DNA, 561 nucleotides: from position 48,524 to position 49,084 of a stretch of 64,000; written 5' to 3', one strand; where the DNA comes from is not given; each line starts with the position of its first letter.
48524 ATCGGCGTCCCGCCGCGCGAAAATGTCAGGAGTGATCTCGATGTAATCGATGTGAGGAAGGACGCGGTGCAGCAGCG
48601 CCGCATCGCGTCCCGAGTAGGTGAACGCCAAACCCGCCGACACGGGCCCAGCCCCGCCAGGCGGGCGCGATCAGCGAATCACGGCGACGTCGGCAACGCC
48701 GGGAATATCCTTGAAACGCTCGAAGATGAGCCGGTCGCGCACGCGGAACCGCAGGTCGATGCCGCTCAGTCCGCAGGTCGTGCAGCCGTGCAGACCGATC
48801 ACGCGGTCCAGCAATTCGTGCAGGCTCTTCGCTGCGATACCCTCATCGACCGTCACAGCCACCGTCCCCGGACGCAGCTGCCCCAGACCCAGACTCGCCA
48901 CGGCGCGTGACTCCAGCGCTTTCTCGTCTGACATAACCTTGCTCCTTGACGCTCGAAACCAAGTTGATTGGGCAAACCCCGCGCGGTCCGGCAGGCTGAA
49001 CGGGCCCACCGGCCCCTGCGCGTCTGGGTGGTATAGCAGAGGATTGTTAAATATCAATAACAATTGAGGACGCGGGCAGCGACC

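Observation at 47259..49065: MNIO (DUF692) enzyme + DUF2063-like partner operon headed by a cytoplasmic NifU-like CxxC mini-protein instead of a canonical RiPP precursor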

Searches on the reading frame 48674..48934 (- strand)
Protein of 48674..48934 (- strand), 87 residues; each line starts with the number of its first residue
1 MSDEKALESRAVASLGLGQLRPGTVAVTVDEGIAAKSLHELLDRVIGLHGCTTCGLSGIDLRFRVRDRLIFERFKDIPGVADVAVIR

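Call 3: search_protein_families(library=pfam, proteins=[window:48674-48934:-], max_evalue=1)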
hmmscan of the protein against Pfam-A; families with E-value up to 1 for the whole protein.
seq(87 aa): 0 families

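Call 4: search_protein_families(library=ncbifam, proteins=[window:48674-48934:-], max_evalue=1)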
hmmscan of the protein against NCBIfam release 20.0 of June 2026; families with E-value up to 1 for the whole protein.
seq(87 aa): 0 families

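Call 5: find_homologous_proteins(query=window:48674-48934:-, max_evalue=0.001)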
Query seq(87 aa) (87 aa): 1 proteins with E <= 0.001 among 11 candidates.
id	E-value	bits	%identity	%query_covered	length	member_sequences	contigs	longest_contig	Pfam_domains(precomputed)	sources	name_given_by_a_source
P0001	1.7e-48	179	100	100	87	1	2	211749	-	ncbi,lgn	-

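Call 16: find_encoding_contigs(protein=P0001, flank=10000, max_places=4)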
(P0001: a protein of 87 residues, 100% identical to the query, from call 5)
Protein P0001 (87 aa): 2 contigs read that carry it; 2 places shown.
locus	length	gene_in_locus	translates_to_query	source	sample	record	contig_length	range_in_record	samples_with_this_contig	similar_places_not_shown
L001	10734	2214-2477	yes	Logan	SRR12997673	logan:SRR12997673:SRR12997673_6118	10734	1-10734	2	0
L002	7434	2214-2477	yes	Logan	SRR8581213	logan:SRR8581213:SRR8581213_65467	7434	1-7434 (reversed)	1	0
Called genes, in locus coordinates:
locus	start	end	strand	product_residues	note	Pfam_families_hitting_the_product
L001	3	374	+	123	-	?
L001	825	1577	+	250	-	PF09968:DUF2202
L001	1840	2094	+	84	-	-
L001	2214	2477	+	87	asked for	-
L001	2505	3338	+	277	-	PF05114:MbnB_TglH_ChrH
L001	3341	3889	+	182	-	-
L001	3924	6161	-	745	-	PF08448:PAS_4, PF08447:PAS_3, PF00989:PAS, PF08448:PAS_4, PF13426:PAS_9, PF08447:PAS_3, PF08448:PAS_4, PF13426:PAS_9, +3 more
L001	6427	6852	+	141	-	PF01618:MotA_ExbB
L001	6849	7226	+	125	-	PF02472:ExbD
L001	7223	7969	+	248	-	PF13103:TonB_2, PF03544:TonB_C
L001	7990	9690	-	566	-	PF13584:BatD (faint)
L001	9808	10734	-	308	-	?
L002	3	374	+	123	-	?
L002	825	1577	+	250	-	PF09968:DUF2202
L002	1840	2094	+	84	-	-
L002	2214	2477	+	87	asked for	-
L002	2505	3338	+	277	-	PF05114:MbnB_TglH_ChrH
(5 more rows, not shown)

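Call 17: list_cluster_members(proteins=[P0001, window:47813-48643:-, window:47262-47807:-])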
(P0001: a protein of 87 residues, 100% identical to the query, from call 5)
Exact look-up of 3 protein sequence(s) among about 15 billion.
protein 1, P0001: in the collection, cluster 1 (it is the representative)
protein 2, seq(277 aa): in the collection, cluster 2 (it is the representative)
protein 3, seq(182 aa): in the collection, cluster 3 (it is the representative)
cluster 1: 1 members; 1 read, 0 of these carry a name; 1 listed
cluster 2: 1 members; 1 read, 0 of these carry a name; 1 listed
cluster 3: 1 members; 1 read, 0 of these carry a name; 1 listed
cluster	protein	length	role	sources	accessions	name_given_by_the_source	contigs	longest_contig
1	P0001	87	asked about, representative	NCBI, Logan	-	-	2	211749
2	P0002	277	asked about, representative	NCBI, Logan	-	-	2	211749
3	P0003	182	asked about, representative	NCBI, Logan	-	-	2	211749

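Call 27: find_homologous_proteins(query=P0002, max_evalue=1e-20)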
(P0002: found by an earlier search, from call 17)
Query P0002 (277 aa): 1518 proteins with E <= 1e-20 among 8000 candidates; the best 120 are listed.
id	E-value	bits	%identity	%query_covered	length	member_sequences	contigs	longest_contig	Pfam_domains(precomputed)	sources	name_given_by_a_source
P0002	5.0e-182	622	100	100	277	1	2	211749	PF05114.21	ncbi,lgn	-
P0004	6.1e-120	418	70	99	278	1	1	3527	PF05114.21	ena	-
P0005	8.3e-118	411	69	99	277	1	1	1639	PF05114.21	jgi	jgi:uncharacterized protein (UPF0276 family)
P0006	1.8e-95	338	59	99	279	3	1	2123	PF05114.21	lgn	-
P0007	1.1e-92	329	59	99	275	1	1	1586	PF05114.21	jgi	jgi:uncharacterized protein (UPF0276 family)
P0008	2.6e-92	327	53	99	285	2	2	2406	PF05114.21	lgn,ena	-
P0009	8.3e-92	326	54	98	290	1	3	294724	PF05114.21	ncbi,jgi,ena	-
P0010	8.3e-92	326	54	98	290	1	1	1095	PF05114.21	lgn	-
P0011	1.2e-91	325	58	97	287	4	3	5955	PF05114.21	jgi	jgi:uncharacterized protein (UPF0276 family)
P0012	2.2e-91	324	57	98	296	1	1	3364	PF05114.21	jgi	jgi:uncharacterized protein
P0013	3.8e-91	323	55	99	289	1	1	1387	PF05114.21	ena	-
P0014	5.1e-91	323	58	97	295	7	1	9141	PF05114.21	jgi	jgi:hypothetical protein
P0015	6.9e-91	323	56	96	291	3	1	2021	PF05114.21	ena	-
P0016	7.9e-91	322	55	97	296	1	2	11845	PF05114.21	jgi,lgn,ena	-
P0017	1.2e-90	322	54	100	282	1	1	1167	PF05114.21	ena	-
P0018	1.4e-90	322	54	100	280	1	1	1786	PF05114.21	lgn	-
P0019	1.4e-90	322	54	100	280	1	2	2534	PF05114.21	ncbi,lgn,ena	-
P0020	1.9e-90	321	56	96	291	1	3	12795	PF05114.21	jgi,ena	jgi:uncharacterized protein (UPF0276 family)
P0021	1.9e-90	321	54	100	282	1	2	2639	PF05114.21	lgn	-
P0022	2.7e-90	321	55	96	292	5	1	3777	PF05114.21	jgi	jgi:uncharacterized protein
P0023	2.8e-90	321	56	99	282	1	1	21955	PF01261.31,PF05114.21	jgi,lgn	-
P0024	3.7e-90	320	55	99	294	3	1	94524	PF05114.21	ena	-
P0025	4.6e-90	320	56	96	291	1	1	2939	PF05114.21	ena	-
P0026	5.6e-90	320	55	97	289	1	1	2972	PF05114.21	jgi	jgi:hypothetical protein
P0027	1.5e-89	318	53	98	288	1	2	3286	PF05114.21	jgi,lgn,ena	-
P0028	2.0e-89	318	54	97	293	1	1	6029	PF05114.21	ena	-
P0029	2.1e-89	318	54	99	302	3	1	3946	PF05114.21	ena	-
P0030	2.2e-89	318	55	97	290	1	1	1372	PF05114.21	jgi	jgi:uncharacterized protein (UPF0276 family)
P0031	2.7e-89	317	55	98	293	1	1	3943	PF05114.21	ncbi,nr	ncbi:MAG: DUF692 family protein [Burkholderiales bacterium]|nr:DUF692 family protein [Burkholderiale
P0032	3.2e-89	317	53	99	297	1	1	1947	PF05114.21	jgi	jgi:uncharacterized protein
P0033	3.8e-89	317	54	97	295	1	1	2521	PF05114.21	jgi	-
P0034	4.1e-89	317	54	100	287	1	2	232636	PF05114.21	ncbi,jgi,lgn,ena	ncbi:MAG TPA: DUF692 family protein [Solirubrobacteraceae bacterium]|jgi:hypothetical protein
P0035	4.6e-89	317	54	98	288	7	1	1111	PF05114.21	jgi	-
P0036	4.9e-89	316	55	100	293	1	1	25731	PF05114.21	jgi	jgi:uncharacterized protein (UPF0276 family)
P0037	6.6e-89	316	56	99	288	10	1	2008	PF05114.21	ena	-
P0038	1.1e-88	315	53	97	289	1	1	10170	PF05114.21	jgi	jgi:uncharacterized protein (UPF0276 family)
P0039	1.4e-88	315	54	97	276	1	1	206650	PF05114.21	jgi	jgi:uncharacterized protein (UPF0276 family)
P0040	1.5e-88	315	54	98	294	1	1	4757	PF05114.21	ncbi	-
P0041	1.6e-88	315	54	100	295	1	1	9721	PF05114.21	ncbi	-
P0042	2.3e-88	314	55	98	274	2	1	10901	PF05114.21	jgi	-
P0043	2.4e-88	314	54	98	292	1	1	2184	PF05114.21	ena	-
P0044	2.4e-88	314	54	98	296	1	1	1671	PF05114.21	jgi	jgi:uncharacterized protein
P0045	2.5e-88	314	56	98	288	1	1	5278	PF05114.21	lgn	-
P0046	2.8e-88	314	54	98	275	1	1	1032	PF05114.21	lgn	-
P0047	3.0e-88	314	53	98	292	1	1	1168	PF05114.21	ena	-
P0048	3.5e-88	314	54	99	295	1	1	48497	PF05114.21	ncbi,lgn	ncbi:MAG TPA: DUF692 family protein [Herpetosiphonaceae bacterium]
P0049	6.0e-88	313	54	98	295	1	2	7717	PF05114.21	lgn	-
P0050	8.0e-88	313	54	99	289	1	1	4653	PF05114.21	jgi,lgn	jgi:hypothetical protein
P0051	9.0e-88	312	53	97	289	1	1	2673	PF05114.21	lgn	-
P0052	1.0e-87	312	56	96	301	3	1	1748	PF05114.21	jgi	jgi:uncharacterized protein (UPF0276 family)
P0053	1.2e-87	312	53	99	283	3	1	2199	PF05114.21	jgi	-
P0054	1.3e-87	312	53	99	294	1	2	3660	PF05114.21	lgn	-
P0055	1.3e-87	312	51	100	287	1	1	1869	PF05114.21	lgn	-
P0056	1.4e-87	312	53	99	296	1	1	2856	PF05114.21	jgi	jgi:uncharacterized protein (UPF0276 family)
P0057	1.5e-87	312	53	99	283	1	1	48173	PF05114.21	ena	-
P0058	1.6e-87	311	52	99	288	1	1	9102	PF05114.21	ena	-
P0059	1.9e-87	311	54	99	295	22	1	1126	PF05114.21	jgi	-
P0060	2.0e-87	311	53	99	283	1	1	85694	PF05114.21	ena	-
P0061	2.1e-87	311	55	96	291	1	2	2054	PF05114.21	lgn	-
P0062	2.1e-87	311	54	99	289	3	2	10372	PF05114.21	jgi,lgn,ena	-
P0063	2.3e-87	311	55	97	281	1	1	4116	PF05114.21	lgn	-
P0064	2.5e-87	311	56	98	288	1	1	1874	PF05114.21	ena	-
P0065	2.5e-87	311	55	96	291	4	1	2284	PF05114.21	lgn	-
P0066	2.5e-87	311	55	96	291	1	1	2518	PF05114.21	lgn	-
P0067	3.2e-87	311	55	98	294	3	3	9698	PF05114.21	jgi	jgi:uncharacterized protein (UPF0276 family)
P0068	3.3e-87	310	56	98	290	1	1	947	PF05114.21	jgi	jgi:uncharacterized protein (UPF0276 family)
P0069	3.3e-87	310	54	99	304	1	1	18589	PF05114.21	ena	-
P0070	3.3e-87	310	55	97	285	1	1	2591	PF05114.21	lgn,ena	-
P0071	3.7e-87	310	53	98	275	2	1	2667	PF05114.21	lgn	-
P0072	3.8e-87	310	55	99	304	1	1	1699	PF05114.21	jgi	jgi:uncharacterized protein (UPF0276 family)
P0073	4.3e-87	310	53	98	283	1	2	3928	PF05114.21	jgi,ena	-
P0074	4.4e-87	310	54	99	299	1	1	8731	PF05114.21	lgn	-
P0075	4.8e-87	310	54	97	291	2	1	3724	PF05114.21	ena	-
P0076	5.1e-87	310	54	97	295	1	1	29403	PF05114.21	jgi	jgi:uncharacterized protein (UPF0276 family)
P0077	5.2e-87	310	53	98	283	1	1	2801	PF05114.21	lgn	-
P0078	5.2e-87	310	54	99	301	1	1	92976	PF05114.21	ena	-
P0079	5.5e-87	310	55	99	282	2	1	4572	PF05114.21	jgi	jgi:uncharacterized protein (UPF0276 family)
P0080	5.5e-87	310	53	98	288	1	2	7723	PF05114.21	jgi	jgi:uncharacterized protein (UPF0276 family)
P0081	5.6e-87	310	53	98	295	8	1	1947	PF05114.21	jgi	jgi:uncharacterized protein (UPF0276 family)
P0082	5.9e-87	310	54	99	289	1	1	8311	PF05114.21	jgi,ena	-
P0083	7.0e-87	309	55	98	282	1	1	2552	PF05114.21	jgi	jgi:uncharacterized protein (UPF0276 family)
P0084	7.6e-87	309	54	98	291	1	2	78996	PF05114.21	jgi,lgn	jgi:uncharacterized protein (UPF0276 family)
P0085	8.5e-87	309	53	100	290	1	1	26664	PF05114.21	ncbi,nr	ncbi:MAG TPA: DUF692 family protein [Pyrinomonadaceae bacterium]|nr:DUF692 family protein [Pyrinomon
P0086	8.9e-87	309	55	99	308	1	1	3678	PF05114.21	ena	-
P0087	9.0e-87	309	53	99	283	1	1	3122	PF05114.21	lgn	-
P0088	9.2e-87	309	53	100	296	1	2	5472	PF05114.21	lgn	-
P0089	1.1e-86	309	53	98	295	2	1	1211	PF05114.21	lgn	-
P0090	1.5e-86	308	52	100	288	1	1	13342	PF05114.21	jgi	jgi:uncharacterized protein (UPF0276 family)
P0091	1.5e-86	308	52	98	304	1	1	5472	PF05114.21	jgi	jgi:hypothetical protein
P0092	1.6e-86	308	53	98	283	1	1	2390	PF05114.21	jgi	jgi:uncharacterized protein (UPF0276 family)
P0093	1.6e-86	308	54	99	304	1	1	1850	PF05114.21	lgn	-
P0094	1.6e-86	308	52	99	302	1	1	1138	PF05114.21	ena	-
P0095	1.9e-86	308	56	98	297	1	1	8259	PF05114.21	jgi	jgi:uncharacterized protein (UPF0276 family)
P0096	2.0e-86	308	52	100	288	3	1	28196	PF05114.21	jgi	jgi:uncharacterized protein (UPF0276 family)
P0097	2.0e-86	308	52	100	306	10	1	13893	PF05114.21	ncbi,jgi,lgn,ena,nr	ncbi:MAG TPA: DUF692 family protein [Pyrinomonadaceae bacterium]|jgi:uncharacterized protein (UPF027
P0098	2.1e-86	308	52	98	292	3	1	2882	PF05114.21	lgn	-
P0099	2.3e-86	308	53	97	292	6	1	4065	PF05114.21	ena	-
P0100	2.4e-86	308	53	99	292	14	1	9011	PF05114.21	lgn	-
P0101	2.5e-86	308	54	99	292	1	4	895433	PF05114.21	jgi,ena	jgi:uncharacterized protein (UPF0276 family)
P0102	2.6e-86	308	51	100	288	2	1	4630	PF05114.21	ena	-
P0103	3.1e-86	307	55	96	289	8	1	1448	PF05114.21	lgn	-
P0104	3.4e-86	307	53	99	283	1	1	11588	PF05114.21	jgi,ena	jgi:uncharacterized protein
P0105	3.5e-86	307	52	99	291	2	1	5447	PF05114.21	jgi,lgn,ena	-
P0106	3.6e-86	307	53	99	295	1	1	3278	PF05114.21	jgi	jgi:uncharacterized protein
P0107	3.8e-86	307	55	97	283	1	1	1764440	PF05114.21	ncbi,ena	-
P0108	3.8e-86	307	54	98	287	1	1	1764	PF05114.21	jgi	jgi:uncharacterized protein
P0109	4.0e-86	307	53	98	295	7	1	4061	PF05114.21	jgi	jgi:uncharacterized protein (UPF0276 family)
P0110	4.0e-86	307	53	100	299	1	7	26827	PF05114.21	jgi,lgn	jgi:uncharacterized protein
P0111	4.3e-86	307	55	96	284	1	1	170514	PF05114.21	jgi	jgi:uncharacterized protein (UPF0276 family)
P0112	4.5e-86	307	53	97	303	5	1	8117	PF05114.21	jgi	jgi:uncharacterized protein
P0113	4.7e-86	307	52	99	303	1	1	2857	PF05114.21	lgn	-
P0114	4.7e-86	307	52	98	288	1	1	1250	PF05114.21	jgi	jgi:uncharacterized protein (UPF0276 family)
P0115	5.3e-86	307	53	98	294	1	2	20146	PF05114.21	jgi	jgi:uncharacterized protein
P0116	5.4e-86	307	53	99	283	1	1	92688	PF05114.21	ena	-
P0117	5.7e-86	306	55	99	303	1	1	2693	PF05114.21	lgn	-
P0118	5.9e-86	306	54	97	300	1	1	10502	PF05114.21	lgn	-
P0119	5.9e-86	306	55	97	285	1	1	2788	PF05114.21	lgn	-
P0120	7.0e-86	306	52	99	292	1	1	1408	PF05114.21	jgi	jgi:uncharacterized protein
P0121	7.3e-86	306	52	99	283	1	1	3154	PF05114.21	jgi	jgi:uncharacterized protein (UPF0276 family)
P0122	7.5e-86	306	51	100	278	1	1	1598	PF05114.21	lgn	-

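Call 28: find_encoding_contigs(protein=P0004, flank=5000, max_places=2)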
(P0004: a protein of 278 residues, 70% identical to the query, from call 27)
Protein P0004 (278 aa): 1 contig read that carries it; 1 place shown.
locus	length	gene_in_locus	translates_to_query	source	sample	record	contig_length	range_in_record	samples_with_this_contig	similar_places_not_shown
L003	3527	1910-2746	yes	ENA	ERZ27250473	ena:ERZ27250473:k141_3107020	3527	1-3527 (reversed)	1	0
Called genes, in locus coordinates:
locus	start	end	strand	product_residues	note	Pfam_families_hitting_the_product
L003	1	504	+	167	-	?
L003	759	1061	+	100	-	-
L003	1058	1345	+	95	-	-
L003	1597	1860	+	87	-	-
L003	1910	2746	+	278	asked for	PF05114:MbnB_TglH_ChrH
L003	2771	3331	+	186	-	-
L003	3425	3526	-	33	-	?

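Call 29: find_encoding_contigs(protein=P0009, flank=5000, max_places=2)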
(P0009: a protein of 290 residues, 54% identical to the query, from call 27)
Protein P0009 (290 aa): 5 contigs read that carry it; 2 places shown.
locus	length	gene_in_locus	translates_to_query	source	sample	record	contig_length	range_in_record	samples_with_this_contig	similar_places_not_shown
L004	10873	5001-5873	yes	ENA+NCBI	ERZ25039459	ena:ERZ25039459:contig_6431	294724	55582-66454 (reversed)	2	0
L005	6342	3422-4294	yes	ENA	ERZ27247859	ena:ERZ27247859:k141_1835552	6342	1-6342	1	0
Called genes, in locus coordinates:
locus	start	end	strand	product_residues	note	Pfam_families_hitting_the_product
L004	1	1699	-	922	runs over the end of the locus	PF01326:PPDK_N, PF00391:PEP-utilizers, PF02896:PEP-utilizers_C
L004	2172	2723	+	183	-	PF18186:SLATT_4 (weak)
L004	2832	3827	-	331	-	-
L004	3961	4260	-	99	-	-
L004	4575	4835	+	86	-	-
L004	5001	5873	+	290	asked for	PF05114:MbnB_TglH_ChrH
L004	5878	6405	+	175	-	-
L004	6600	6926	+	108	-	PF00829:Ribosomal_L21p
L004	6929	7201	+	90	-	PF01016:Ribosomal_L27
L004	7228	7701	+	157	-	PF01197:Ribosomal_L31, PF03118:RNA_pol_A_CTD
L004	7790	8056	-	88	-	PF25608:NAL1_N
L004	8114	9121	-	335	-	-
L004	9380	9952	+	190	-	PF00265:TK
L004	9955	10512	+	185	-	PF00156:Pribosyltran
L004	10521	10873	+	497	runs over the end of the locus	PF01743:PolyA_pol, PF12627:PolyA_pol_RNAbd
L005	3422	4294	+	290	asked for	PF05114:MbnB_TglH_ChrH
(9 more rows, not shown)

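Call 30: find_encoding_contigs(protein=P0034, flank=5000, max_places=2)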
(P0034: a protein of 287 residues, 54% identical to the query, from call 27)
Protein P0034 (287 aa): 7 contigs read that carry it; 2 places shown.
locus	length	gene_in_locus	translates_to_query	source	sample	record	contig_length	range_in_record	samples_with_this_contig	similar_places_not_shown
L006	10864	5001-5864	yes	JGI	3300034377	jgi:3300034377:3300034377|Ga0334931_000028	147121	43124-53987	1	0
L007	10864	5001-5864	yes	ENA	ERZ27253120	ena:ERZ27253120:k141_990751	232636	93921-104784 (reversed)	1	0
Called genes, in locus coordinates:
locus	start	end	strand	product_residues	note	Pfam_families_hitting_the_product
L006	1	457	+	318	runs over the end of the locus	-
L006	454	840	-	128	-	PF00903:Glyoxalase, PF13669:Glyoxalase_4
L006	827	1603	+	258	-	PF00753:Lactamase_B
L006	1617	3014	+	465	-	PF03109:ABC1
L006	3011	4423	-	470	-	PF00224:PK, PF02887:PK_C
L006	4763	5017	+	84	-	-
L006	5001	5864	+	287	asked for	PF05114:MbnB_TglH_ChrH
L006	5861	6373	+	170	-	-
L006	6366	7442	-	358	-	PF02073:Peptidase_M29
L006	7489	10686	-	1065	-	PF01055:Glyco_hydro_31_2nd, PF00266:Aminotran_5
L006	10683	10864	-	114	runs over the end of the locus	-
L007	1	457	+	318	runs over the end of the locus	-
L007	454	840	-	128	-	PF00903:Glyoxalase, PF13669:Glyoxalase_4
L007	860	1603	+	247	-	PF00753:Lactamase_B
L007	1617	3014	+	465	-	PF03109:ABC1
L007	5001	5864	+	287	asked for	PF05114:MbnB_TglH_ChrH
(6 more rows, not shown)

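Call 31: search_protein_representatives(protein=window:48674-48934:-)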
Query: 87 residues. Proteins with E-value up to 0.001 (for the whole library): 101; up to 1e-10: 21; up to 1e-30: 0. The best 101 are listed.
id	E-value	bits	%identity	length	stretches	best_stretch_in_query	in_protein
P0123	2.1e-20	88.4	52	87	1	6-87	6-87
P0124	5.5e-20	87.0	62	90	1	13-86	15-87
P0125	5.4e-18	80.7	48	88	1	5-87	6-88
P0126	2.0e-17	78.9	45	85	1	4-87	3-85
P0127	1.6e-16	76.0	70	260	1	31-84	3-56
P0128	2.7e-16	75.3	45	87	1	4-85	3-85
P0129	2.9e-16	75.2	42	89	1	9-86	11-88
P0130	1.6e-15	72.8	45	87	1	10-83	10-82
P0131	1.2e-14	70.0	42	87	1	7-85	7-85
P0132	2.1e-14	69.2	44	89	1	4-87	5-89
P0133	1.6e-13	66.4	45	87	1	2-83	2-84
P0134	5.4e-13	64.8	39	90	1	2-85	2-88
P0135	7.0e-13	64.4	45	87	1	13-87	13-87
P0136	1.6e-12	63.2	39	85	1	10-87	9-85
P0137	1.6e-12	63.2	50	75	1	18-85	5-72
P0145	5.8e-10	55.1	44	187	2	21-65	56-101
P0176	1.5e-06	44.2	51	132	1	28-81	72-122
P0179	5.1e-06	42.5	36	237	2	30-64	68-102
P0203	2.0e-04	37.5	44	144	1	21-83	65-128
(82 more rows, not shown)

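Call 41: find_related_loci(query=A3, collection=genome_contigs, flank=4000)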
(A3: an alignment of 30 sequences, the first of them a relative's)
Query A3 (277 aa) in genome_contigs; peptide patterns used: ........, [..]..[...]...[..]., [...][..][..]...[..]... (x = any residue, [..] = any of these).
181 stretches matched a pattern; 154 encode a relative of the query (tblastn E <= 1e-3); the best 80 are kept; 80 distinct loci.
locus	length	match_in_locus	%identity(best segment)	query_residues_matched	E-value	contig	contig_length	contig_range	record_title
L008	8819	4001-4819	56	4-276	3e-93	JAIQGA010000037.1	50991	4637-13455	MAG: Terriglobia bacterium isolate SRVP_29 SRVP18_hole-7m-from-trench_1_20cm_scaffold_1021, whole genome shotgun sequenc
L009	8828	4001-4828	54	1-276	2e-92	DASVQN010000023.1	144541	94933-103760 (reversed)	MAG TPA_asm: Solirubrobacteraceae bacterium isolate SMAG_U3209 k141_590852, whole genome shotgun sequence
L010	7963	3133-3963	52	2-277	5e-92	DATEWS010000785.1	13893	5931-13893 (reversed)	MAG TPA_asm: Pyrinomonadaceae bacterium isolate SMAG_U8399 k141_13977, whole genome shotgun sequence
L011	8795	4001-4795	55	5-269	5e-91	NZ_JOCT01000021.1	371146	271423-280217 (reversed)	Streptomyces sp. NRRL S-455 contig21.1, whole genome shotgun sequence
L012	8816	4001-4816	54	5-276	1e-90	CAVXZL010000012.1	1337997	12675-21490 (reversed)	MAG: uncultured Actinomycetes bacterium isolate MFD08821.bin.1.92 genome assembly, contig: contig_722, whole genome shot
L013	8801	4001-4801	53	3-269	1e-89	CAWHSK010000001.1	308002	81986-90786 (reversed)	MAG: uncultured Acidobacteriaceae bacterium isolate MFD05521.bin.1.44 genome assembly, contig: contig_105811, whole geno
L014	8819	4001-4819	52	5-276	1e-89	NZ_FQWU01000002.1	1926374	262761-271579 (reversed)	Massilia sp. CF038, whole genome shotgun sequence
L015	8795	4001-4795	55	5-269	7e-90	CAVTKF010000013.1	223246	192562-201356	MAG: uncultured Acidobacteriaceae bacterium isolate MFD05521.bin.1.278 genome assembly, contig: contig_40579, whole geno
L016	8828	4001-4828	54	4-276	3e-88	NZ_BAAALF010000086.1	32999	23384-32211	Kitasatospora nipponensis strain JCM 13004 sequence0086, whole genome shotgun sequence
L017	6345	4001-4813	52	2-272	1e-87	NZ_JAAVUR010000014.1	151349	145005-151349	Granulicella sp. dw_53 14, whole genome shotgun sequence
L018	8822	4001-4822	50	4-276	9e-88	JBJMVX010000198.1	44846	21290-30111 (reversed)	MAG: Massilia sp. isolate H3_16_all_fractions_metab_maxbC_112_62_0 k255_5313665, whole genome shotgun sequence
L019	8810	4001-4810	51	4-272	6e-87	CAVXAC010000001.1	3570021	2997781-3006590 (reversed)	MAG: Pyrinomonadaceae bacterium isolate MFD04212.bin.1.165 genome assembly, contig: contig_1969, whole genome shotgun se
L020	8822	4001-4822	51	4-277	5e-87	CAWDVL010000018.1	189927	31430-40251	MAG: uncultured Acidobacteriota bacterium isolate MFD05521.bin.2.136 genome assembly, contig: contig_64625, whole genome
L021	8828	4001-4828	53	5-276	5e-87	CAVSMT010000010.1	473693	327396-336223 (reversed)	MAG: uncultured Actinomycetes bacterium isolate MFD04967.bin.2.158 genome assembly, contig: contig_5205, whole genome sh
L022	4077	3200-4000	53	4-269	3e-87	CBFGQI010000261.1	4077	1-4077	MAG TPA_asm: uncultured Oxalobacteraceae bacterium isolate SRR14536363_binner13_Refined_9 genome assembly, contig: ERZ27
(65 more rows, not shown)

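Call 47: predict_structure(alignment_id=A1)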
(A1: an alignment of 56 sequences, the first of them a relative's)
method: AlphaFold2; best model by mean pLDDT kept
length: 87 residues; sequences in the alignment: 56
mean_pLDDT: 84.1   pTM: 0.63
mean pLDDT of the five models: 84.1, 82.6, 81.6, 81.1, 80.0
residues with pLDDT >= 90: 46; 70-90: 23; 50-70: 18; < 50: 0
segments of 3 or more residues with pLDDT < 50: none
pLDDT, mean of each block of 10 residues (from residue 1): 63 61 91 97 87 81 94 96 89
secondary structure, 60 per line:
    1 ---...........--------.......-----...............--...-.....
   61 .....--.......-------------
elements in order: H4-14 E23-29 H35-49 E59-65 H68-74
